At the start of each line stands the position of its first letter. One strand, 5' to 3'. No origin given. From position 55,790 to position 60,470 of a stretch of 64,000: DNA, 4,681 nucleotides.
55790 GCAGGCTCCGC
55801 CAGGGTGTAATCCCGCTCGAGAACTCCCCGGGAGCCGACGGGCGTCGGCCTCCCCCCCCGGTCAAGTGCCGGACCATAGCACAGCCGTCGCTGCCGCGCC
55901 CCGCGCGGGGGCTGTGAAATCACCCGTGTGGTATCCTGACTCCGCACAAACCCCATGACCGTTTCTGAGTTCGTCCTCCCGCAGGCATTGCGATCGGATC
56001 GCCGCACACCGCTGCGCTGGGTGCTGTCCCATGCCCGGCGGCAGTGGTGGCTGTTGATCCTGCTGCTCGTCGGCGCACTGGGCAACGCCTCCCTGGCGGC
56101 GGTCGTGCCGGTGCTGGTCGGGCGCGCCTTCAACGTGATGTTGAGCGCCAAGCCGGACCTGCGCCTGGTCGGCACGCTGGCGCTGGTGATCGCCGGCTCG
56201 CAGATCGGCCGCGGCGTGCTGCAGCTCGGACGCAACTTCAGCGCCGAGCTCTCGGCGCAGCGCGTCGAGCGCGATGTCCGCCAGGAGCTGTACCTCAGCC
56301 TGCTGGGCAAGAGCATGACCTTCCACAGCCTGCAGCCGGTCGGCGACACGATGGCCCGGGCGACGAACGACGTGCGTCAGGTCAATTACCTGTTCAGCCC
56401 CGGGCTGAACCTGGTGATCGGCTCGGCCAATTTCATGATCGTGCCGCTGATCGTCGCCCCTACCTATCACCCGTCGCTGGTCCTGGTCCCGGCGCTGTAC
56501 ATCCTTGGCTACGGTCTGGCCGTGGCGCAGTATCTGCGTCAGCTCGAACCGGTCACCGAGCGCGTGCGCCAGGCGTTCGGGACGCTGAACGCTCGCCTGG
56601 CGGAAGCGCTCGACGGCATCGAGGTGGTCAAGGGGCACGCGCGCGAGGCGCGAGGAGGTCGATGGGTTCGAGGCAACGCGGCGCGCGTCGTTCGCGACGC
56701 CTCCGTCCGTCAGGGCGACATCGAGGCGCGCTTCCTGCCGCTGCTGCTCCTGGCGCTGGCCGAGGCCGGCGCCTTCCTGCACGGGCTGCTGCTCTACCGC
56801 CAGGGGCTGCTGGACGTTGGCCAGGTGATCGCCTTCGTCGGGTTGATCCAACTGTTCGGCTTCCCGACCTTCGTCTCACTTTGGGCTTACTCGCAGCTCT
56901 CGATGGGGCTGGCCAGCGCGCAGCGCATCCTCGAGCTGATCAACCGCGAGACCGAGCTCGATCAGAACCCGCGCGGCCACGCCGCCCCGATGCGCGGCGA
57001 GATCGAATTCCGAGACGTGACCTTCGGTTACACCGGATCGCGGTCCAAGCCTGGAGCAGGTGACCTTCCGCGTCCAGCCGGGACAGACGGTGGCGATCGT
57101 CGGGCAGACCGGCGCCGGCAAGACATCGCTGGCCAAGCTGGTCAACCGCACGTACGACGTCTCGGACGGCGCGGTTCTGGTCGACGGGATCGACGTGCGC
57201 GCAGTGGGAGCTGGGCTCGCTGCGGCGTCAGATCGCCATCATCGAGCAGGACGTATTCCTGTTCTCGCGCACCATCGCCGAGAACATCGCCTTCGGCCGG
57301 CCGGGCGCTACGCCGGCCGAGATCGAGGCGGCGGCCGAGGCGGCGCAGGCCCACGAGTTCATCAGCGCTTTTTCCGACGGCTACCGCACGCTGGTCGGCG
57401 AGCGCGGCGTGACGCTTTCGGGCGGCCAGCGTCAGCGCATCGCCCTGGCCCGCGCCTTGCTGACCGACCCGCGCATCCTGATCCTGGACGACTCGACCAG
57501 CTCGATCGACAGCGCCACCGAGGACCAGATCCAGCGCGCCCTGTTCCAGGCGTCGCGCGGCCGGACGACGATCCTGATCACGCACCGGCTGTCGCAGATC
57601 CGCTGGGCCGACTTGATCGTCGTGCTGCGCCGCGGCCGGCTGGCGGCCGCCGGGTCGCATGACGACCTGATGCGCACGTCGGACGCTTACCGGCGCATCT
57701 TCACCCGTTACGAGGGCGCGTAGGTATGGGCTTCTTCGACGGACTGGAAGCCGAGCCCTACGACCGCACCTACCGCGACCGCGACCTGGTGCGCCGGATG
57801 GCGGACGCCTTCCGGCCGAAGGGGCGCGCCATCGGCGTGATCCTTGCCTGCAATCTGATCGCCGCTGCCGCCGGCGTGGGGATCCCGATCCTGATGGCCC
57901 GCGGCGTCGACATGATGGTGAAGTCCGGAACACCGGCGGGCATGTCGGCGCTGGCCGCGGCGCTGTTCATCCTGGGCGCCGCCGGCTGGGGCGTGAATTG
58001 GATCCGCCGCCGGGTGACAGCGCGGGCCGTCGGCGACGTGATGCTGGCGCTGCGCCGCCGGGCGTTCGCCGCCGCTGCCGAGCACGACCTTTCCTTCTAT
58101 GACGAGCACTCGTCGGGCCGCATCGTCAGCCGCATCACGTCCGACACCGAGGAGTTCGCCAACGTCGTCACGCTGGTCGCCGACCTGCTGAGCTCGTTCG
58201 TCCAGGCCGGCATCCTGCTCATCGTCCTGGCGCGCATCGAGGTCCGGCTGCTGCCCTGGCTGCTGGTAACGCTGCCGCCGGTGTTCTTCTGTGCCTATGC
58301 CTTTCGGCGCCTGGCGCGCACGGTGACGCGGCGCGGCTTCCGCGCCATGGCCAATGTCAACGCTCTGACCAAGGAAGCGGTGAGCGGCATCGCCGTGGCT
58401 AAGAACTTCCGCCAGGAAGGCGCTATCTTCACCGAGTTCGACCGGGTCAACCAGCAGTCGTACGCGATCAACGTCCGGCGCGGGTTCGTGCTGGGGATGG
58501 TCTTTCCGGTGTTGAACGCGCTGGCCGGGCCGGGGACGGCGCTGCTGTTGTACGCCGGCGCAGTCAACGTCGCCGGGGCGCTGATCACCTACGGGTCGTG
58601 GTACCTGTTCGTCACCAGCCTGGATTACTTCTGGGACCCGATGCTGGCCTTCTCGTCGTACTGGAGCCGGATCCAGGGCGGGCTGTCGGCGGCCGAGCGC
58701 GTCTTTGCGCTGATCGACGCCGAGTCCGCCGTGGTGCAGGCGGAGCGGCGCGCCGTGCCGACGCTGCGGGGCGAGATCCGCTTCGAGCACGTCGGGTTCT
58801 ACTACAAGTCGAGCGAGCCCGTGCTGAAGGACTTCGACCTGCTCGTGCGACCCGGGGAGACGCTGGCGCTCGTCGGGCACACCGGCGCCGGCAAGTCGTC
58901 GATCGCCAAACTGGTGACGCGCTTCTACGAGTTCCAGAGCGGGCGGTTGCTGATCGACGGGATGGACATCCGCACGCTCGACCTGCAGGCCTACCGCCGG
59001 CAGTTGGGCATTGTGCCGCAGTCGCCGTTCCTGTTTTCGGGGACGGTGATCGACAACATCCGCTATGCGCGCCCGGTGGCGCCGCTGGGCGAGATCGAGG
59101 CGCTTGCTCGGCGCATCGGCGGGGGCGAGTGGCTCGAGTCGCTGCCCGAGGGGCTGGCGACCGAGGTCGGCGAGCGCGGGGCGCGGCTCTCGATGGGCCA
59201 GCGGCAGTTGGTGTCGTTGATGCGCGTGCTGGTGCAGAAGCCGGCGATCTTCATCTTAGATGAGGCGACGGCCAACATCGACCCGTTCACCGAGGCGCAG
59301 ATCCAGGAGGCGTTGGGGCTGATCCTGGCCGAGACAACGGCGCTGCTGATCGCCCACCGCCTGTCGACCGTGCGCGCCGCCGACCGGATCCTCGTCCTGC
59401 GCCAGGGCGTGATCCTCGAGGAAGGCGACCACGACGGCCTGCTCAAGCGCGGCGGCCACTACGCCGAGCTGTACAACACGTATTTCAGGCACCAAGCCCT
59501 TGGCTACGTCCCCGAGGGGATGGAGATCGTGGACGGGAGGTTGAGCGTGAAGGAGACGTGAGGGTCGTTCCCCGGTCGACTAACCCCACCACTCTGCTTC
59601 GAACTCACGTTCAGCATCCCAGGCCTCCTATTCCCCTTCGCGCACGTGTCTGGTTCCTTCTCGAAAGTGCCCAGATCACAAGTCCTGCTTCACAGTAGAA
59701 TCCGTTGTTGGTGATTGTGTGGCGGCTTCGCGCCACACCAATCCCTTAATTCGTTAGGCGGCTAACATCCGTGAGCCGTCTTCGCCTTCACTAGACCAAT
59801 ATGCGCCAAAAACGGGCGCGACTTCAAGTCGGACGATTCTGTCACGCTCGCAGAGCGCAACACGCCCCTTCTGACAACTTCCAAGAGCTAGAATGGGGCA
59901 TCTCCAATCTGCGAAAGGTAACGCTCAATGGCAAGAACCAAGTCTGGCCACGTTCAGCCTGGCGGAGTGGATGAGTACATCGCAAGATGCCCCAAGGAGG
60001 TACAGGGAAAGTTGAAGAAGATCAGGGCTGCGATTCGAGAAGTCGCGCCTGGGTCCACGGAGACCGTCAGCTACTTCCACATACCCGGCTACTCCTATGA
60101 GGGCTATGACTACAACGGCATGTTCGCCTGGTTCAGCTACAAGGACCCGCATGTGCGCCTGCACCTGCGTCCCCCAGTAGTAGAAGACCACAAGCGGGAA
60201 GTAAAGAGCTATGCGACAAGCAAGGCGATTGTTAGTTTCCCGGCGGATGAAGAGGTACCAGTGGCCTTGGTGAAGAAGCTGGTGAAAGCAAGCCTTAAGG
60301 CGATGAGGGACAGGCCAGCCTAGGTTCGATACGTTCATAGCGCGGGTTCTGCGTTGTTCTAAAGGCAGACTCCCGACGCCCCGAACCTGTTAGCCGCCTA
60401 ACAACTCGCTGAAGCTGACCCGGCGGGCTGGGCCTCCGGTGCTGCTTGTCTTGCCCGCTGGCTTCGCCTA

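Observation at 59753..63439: Integron-type gene-cassette array (attC-like site after each small ORF block) with no integrase in view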

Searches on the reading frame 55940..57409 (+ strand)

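Call 86: search_protein_families(library=pfam, max_evalue=0.00001, proteins=[window:55940-57409:+])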
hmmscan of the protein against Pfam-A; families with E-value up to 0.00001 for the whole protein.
window:55940-57409:+ (490 aa): 1 family
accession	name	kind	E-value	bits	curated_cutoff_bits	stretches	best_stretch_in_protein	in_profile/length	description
PF00664.28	ABC_membrane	-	1.4e-25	90.9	28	1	39-306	1-270/274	ABC transporter transmembrane region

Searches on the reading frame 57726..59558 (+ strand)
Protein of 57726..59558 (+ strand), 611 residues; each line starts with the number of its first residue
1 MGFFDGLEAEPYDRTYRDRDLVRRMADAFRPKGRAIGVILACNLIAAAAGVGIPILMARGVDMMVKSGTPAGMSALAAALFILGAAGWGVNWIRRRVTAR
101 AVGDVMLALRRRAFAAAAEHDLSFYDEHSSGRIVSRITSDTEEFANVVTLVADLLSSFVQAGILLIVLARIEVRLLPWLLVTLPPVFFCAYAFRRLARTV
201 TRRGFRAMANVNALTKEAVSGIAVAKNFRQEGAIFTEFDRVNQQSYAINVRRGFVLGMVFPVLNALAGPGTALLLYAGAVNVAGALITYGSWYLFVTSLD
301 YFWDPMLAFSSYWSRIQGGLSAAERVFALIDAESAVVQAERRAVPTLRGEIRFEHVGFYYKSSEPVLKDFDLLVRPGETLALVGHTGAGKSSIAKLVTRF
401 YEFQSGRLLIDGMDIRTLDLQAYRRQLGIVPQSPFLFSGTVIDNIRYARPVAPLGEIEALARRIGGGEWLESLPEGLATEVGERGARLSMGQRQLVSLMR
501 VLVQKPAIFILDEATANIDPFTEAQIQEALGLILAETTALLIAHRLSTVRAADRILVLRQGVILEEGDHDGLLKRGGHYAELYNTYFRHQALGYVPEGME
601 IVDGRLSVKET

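Call 21: search_protein_families(library=pfam, max_evalue=0.01, proteins=[window:57726-59558:+])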
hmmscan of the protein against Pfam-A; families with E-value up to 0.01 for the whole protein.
window:57726-59558:+ (611 aa): 4 families
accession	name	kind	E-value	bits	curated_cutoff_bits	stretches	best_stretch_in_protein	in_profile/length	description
PF00664.28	ABC_membrane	-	1.1e-33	117.6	28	1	37-303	2-271/274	ABC transporter transmembrane region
PF00005.33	ABC_tran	-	4.1e-28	99.1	25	1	367-516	1-137/137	ABC transporter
PF02463.25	SMC_N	-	0.00016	21.6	40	1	403-558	106-211/220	RecF/RecN/SMC N terminal domain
PF06414.18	Zeta_toxin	-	0.0063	16.4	22.3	0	382-417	21-56/199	Zeta toxin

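Call 43: find_homologous_proteins(query=window:57726-59558:+, max_evalue=1e-100)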
Query window:57726-59558:+ (611 aa): 7996 proteins with E <= 1e-100 among 8000 candidates; the best 120 are listed.
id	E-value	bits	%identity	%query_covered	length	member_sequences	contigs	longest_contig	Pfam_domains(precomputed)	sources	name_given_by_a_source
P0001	0.0e+0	1309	98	100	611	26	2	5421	PF00005.34,PF00664.29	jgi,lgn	jgi:ATP-binding cassette subfamily B protein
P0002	0.0e+0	1127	84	100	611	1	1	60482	PF00005.34,PF00664.29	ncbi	-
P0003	0.0e+0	1076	80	99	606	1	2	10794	PF00005.34,PF00664.29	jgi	jgi:ATP-binding cassette subfamily B protein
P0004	0.0e+0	1059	79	99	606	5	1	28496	PF00005.34,PF00664.29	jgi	jgi:ATP-binding cassette subfamily B protein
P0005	0.0e+0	1058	80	97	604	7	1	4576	PF00005.34,PF00664.29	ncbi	-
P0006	0.0e+0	1048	79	98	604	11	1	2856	PF00005.34,PF00664.29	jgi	-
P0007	0.0e+0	1044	79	97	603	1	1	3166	PF00005.34,PF00664.29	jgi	-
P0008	0.0e+0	1041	79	98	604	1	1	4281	PF00005.34,PF00664.29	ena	-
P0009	0.0e+0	1039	78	98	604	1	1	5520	PF00005.34,PF00664.29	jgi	jgi:ATP-binding cassette, subfamily B, bacterial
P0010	1.0e-289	980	73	100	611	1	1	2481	PF00005.34,PF00664.29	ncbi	-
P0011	1.0e-270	918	70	98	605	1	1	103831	PF00005.34,PF00664.29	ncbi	-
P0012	5.4e-270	915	70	97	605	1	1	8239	PF00005.34,PF02463.26,PF00664.29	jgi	jgi:ATP-binding cassette subfamily B protein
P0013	8.7e-270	914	70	97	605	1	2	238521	PF00005.34,PF00664.29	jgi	jgi:ATP-binding cassette subfamily B protein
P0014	9.5e-270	914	70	97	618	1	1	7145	PF00005.34,PF02463.26,PF00664.29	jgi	jgi:ATP-binding cassette subfamily B protein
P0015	9.9e-268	908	69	99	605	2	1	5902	PF00005.34,PF00664.29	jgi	jgi:ATP-binding cassette subfamily B protein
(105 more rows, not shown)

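Call 44: find_encoding_contigs(protein=P0001, flank=10000, max_places=6)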
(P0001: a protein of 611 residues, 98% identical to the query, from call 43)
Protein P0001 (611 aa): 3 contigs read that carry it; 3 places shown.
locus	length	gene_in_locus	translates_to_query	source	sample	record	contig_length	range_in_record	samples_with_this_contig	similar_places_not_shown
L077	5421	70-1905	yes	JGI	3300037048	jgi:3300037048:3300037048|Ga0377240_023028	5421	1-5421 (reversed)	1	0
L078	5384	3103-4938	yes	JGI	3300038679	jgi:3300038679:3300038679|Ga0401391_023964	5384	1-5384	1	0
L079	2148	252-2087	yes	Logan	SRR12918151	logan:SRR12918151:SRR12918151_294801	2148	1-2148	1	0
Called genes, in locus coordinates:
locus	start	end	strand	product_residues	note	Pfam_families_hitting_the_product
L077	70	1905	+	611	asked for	PF00664:ABC_membrane, PF00005:ABC_tran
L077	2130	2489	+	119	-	-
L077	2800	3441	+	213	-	PF00160:Pro_isomerase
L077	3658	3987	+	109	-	-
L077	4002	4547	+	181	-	-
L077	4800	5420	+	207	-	?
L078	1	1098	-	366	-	?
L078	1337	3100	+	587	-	PF00664:ABC_membrane, PF00005:ABC_tran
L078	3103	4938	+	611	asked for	PF00664:ABC_membrane, PF00005:ABC_tran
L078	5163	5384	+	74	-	?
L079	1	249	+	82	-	?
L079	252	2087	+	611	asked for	PF00664:ABC_membrane, PF00005:ABC_tran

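Call 45: find_encoding_contigs(protein=P0002, flank=10000, max_places=4)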
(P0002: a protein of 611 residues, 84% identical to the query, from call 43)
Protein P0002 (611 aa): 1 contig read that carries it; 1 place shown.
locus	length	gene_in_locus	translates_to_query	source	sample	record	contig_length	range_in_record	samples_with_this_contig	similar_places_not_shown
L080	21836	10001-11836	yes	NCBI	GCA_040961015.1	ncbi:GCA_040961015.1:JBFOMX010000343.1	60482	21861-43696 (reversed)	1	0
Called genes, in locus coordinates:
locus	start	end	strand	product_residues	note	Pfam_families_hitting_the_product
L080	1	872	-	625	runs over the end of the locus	PF00041:fn3 (faint), PF24421:Ig_J (faint), PF25788:Ig_Rha78A_N (faint), PF13620:CarboxypepD_reg (faint), PF22904:NOMO1-like_2nd (faint), PF17210:SdrD_B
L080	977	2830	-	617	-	PF04542:Sigma70_r2, PF04545:Sigma70_r4 (faint), PF08281:Sigma70_r4_2, PF13490:zf-HC2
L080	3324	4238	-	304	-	-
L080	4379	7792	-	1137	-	PF17957:Big_7 (weak), PF01476:LysM (weak)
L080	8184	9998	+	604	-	PF00664:ABC_membrane, PF00005:ABC_tran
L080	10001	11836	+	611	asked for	PF00664:ABC_membrane, PF00005:ABC_tran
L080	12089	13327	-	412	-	PF11376:DUF3179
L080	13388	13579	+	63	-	-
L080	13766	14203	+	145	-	PF23621:BP74_N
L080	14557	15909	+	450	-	PF01590:GAF, PF13185:GAF_2, PF07228:SpoIIE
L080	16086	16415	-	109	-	-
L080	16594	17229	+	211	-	-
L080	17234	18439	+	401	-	-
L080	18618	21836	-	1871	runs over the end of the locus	PF20148:DUF6531, PF05593:RHS_repeat, PF05593:RHS_repeat, PF25023:TEN_YD-shell, PF05593:RHS_repeat, PF25023:TEN_YD-shell, PF05593:RHS_repeat, PF25023:TEN_YD-shell, +3 more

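Call 67: find_encoding_contigs(protein=P0004, flank=8000, max_places=3)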
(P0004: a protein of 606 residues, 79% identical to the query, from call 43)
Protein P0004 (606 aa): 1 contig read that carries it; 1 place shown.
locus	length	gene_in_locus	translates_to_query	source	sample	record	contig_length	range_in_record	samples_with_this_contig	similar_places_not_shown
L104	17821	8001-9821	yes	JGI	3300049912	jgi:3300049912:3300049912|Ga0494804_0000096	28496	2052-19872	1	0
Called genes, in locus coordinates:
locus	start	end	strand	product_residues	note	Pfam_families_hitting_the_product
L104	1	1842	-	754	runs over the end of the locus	PF13620:CarboxypepD_reg (faint), PF17210:SdrD_B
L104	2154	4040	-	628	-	PF13620:CarboxypepD_reg (faint), PF17210:SdrD_B, PF22904:NOMO1-like_2nd (faint), PF17210:SdrD_B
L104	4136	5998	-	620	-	PF04542:Sigma70_r2, PF04545:Sigma70_r4 (weak), PF08281:Sigma70_r4_2, PF13490:zf-HC2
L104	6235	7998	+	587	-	PF00664:ABC_membrane, PF00005:ABC_tran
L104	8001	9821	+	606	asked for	PF00664:ABC_membrane, PF00005:ABC_tran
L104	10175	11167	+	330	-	PF01047:MarR (weak), PF09339:HTH_IclR, PF01614:IclR_C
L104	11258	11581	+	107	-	PF01050:MannoseP_isomer (weak), PF00190:Cupin_1 (weak), PF16867:DMSP_lyase (weak), PF02311:AraC_binding, PF07883:Cupin_2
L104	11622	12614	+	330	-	PF00294:PfkB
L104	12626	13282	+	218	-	PF01081:Aldolase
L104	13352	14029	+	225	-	PF03737:RraA-like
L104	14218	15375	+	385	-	PF00532:Peripla_BP_1, PF13407:Peripla_BP_4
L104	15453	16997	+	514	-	PF00005:ABC_tran, PF13304:AAA_21 (faint), PF00005:ABC_tran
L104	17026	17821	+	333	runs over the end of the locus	PF02653:BPD_transp_2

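Call 68: find_encoding_contigs(protein=P0011, flank=8000, max_places=3)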
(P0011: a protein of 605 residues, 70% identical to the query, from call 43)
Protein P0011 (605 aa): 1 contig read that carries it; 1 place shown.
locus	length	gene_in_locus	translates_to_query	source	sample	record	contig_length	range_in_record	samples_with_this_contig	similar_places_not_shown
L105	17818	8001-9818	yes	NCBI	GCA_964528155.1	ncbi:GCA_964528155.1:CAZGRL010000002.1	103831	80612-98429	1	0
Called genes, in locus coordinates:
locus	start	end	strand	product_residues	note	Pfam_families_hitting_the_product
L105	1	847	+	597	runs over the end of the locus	PF03600:CitMHS, PF02080:TrkA_C, PF00939:Na_sulph_symp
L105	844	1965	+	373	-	PF01702:TGT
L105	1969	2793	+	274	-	PF02673:BacA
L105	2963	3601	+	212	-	PF12849:PBP_like_2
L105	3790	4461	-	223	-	PF00753:Lactamase_B, PF12706:Lactamase_B_2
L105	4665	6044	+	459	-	PF01212:Beta_elim_lyase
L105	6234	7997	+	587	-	PF00664:ABC_membrane, PF00005:ABC_tran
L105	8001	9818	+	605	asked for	PF00664:ABC_membrane, PF00005:ABC_tran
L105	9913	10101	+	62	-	-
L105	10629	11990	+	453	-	-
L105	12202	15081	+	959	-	PF00005:ABC_tran (faint), PF02463:SMC_N (faint), PF13191:AAA_16 (faint), PF13304:AAA_21 (faint), PF13555:AAA_29 (faint), PF20703:nSTAND1 (faint), PF17760:UvrA_inter, PF17755:UvrA_DNA-bind, +1 more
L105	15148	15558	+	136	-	PF01641:SelR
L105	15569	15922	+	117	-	-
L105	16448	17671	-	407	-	PF12704:MacB_PCD, PF02687:FtsX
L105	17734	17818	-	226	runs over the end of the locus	PF00005:ABC_tran, PF13304:AAA_21 (faint)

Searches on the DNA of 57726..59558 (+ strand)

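Call 46: search_with_rna_model(model_id=R1, sources=[L077, L078, L079, L080], max_evalue=1)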
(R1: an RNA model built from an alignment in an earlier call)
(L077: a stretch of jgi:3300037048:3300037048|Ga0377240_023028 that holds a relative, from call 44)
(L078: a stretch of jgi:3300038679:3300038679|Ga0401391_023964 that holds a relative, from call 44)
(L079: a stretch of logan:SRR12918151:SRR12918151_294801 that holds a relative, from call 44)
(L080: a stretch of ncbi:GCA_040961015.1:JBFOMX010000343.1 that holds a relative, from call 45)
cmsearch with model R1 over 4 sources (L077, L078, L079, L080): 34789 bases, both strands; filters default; matches with E-value up to 1: 4.
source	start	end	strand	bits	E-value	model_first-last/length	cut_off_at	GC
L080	14360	14441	+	45.6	4e-10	27-108/135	no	0.74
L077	2628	2716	+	39.6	1.4e-08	23-111/135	no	0.67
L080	16040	16126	+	24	0.00014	24-110/135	no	0.7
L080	18444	18519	+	13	0.092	26-109/135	no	0.7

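Call 69: search_with_rna_model(model_id=R1, sources=[L104, L105], max_evalue=1)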
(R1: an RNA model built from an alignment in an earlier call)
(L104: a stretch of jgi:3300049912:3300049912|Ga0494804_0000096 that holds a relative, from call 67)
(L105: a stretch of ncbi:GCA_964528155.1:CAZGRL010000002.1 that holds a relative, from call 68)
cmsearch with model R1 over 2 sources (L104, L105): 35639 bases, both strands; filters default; matches with E-value up to 1: 1.
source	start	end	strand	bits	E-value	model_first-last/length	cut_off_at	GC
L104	12767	12834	-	11.3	0.27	1-135/135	no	0.69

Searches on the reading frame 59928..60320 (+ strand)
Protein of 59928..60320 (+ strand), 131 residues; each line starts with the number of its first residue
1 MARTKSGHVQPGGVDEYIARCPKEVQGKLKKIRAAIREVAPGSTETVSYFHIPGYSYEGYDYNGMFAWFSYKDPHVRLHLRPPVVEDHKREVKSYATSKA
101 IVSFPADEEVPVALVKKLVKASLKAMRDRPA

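Call 17: find_encoding_contigs(protein=window:59928-60320:+, flank=10000, max_places=10)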
Protein seq(131 aa) (131 aa): no gene with exactly this product is on record in the collection.

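Call 21: search_protein_families(library=pfam, max_evalue=0.01, proteins=[window:59928-60320:+])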
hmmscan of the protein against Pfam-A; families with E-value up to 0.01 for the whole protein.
window:59928-60320:+ (131 aa): 1 family
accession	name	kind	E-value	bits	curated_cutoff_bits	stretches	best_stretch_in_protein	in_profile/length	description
PF08818.16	DUF1801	-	6.6e-11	42.9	27.2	1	26-122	2-84/85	Domain of unknown function (DU1801)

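Call 87: find_homologous_proteins(query=window:59928-60320:+, max_evalue=1e-20)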
Query window:59928-60320:+ (131 aa): 1862 proteins with E <= 1e-20 among 1893 candidates; the best 120 are listed.
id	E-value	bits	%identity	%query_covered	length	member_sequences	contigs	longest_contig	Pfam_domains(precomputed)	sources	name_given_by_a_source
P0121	3.0e-82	291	100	100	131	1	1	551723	PF08818.17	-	-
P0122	2.2e-65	236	78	98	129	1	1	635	PF08818.17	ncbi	-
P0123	1.5e-64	234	78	98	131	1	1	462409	PF08818.17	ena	-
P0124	1.9e-64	233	78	98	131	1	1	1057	PF08818.17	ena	-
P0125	4.9e-64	232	78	98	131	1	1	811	PF08818.17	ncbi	-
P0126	6.6e-64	232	76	100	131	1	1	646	PF08818.17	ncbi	-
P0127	1.6e-63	230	81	94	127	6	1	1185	PF08818.17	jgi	-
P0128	2.5e-63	230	75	98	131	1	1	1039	PF08818.17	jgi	jgi:uncharacterized protein YdhG (YjbR/CyaY superfamily)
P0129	3.0e-63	230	78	95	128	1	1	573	PF08818.17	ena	-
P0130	1.3e-62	228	76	98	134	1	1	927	PF08818.17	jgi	jgi:uncharacterized protein YdhG (YjbR/CyaY superfamily)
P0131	9.5e-62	225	76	98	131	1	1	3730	PF08818.17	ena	-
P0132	1.0e-61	225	73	100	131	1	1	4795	PF08818.17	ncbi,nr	ncbi:MAG: DUF1801 domain-containing protein [Bacteroidota bacterium]|nr:DUF1801 domain-containing pr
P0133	1.2e-61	224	74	98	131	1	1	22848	PF08818.17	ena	-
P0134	1.2e-61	224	79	98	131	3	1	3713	PF08818.17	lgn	-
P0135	1.7e-61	224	74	98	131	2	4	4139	PF08818.17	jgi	jgi:uncharacterized protein YdhG (YjbR/CyaY superfamily)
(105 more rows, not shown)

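Call 88: find_encoding_contigs(protein=P0123, flank=8000, max_places=2)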
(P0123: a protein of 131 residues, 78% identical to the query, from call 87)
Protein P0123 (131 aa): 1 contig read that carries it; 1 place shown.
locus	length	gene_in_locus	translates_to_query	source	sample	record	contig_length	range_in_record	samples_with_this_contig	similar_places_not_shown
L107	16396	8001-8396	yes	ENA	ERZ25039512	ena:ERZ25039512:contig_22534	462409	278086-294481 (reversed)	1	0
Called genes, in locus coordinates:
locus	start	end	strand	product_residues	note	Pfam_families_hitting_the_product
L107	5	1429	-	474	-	PF07396:Porin_O_P (weak)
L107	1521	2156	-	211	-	PF04264:YceI (weak)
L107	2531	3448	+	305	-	PF01040:UbiA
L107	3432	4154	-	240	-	PF01209:Ubie_methyltran, PF13489:Methyltransf_23 (weak), PF13847:Methyltransf_31, PF08241:Methyltransf_11, PF08242:Methyltransf_12, PF13649:Methyltransf_25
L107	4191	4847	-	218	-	PF02517:Rce1-like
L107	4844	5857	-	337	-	PF08240:ADH_N, PF00107:ADH_zinc_N, PF13602:ADH_zinc_N_2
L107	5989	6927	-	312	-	PF01040:UbiA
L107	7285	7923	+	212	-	PF14333:DUF4389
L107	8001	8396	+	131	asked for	PF08818:DUF1801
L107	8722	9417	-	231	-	-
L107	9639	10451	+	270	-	PF04116:FA_hydroxylase (weak)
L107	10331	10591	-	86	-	-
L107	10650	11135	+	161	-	PF07238:PilZ (weak)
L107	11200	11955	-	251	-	PF01738:DLH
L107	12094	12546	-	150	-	-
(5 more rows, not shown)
